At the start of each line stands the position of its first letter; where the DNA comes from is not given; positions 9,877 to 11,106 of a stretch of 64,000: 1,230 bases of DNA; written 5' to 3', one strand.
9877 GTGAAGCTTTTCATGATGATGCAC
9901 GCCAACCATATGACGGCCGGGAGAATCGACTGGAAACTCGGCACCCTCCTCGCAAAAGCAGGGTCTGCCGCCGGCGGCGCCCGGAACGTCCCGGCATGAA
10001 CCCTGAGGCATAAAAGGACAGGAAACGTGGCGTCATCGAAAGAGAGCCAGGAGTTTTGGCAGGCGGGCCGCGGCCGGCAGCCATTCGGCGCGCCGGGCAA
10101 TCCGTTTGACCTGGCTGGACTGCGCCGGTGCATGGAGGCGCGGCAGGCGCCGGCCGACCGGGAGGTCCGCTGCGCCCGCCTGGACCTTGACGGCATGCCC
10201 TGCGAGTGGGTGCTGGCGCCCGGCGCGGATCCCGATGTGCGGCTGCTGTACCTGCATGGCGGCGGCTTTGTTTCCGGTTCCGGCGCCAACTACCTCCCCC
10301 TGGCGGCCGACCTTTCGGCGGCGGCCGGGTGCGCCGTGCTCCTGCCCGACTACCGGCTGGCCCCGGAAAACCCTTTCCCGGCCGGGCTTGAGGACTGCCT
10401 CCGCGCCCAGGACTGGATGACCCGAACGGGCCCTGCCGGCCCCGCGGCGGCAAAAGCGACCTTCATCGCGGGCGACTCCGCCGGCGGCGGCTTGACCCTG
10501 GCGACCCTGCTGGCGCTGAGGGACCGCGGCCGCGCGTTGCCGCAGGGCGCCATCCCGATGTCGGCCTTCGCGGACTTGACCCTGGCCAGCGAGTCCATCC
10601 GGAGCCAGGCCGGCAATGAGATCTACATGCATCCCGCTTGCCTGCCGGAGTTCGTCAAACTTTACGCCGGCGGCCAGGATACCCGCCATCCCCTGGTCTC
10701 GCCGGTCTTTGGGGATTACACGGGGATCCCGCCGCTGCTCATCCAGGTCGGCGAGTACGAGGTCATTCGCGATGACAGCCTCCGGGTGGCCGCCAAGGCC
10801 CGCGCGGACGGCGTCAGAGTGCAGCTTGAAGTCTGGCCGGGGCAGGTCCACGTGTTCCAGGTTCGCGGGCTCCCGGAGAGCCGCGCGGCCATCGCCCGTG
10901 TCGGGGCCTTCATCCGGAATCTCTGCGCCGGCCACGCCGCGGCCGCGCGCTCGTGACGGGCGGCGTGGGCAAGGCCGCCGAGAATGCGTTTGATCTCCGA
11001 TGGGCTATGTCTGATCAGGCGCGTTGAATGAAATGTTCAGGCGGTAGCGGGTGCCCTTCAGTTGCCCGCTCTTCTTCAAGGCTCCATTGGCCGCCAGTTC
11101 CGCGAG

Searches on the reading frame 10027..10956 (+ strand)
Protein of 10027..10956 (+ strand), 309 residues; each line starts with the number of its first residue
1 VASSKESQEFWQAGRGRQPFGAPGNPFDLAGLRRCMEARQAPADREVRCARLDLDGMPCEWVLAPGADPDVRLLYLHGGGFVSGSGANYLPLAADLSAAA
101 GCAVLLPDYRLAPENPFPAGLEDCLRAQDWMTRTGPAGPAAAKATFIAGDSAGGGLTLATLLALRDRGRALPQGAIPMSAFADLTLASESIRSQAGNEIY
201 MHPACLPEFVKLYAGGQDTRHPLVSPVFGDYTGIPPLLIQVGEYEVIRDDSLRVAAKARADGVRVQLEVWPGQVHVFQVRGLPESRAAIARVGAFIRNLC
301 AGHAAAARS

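Call 4: search_protein_families(library=pfam, proteins=[window:10027-10956:+], max_evalue=0.01)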
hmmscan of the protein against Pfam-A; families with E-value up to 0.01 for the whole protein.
window:10027-10956:+ (309 aa): 4 families
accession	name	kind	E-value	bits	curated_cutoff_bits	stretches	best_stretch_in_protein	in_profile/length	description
PF07859.19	Abhydrolase_3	-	2.7e-54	184.6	25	1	73-278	1-209/210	alpha/beta hydrolase fold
PF10340.15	Say1_Mug180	-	5.7e-10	39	21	1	65-190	119-243/374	Steryl acetyl hydrolase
PF20434.5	BD-FAE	-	7.4e-10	39.1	26.8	1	73-167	16-111/215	BD-FAE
PF00135.34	COesterase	-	0.0036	16.8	27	0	73-190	106-228/515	Carboxylesterase family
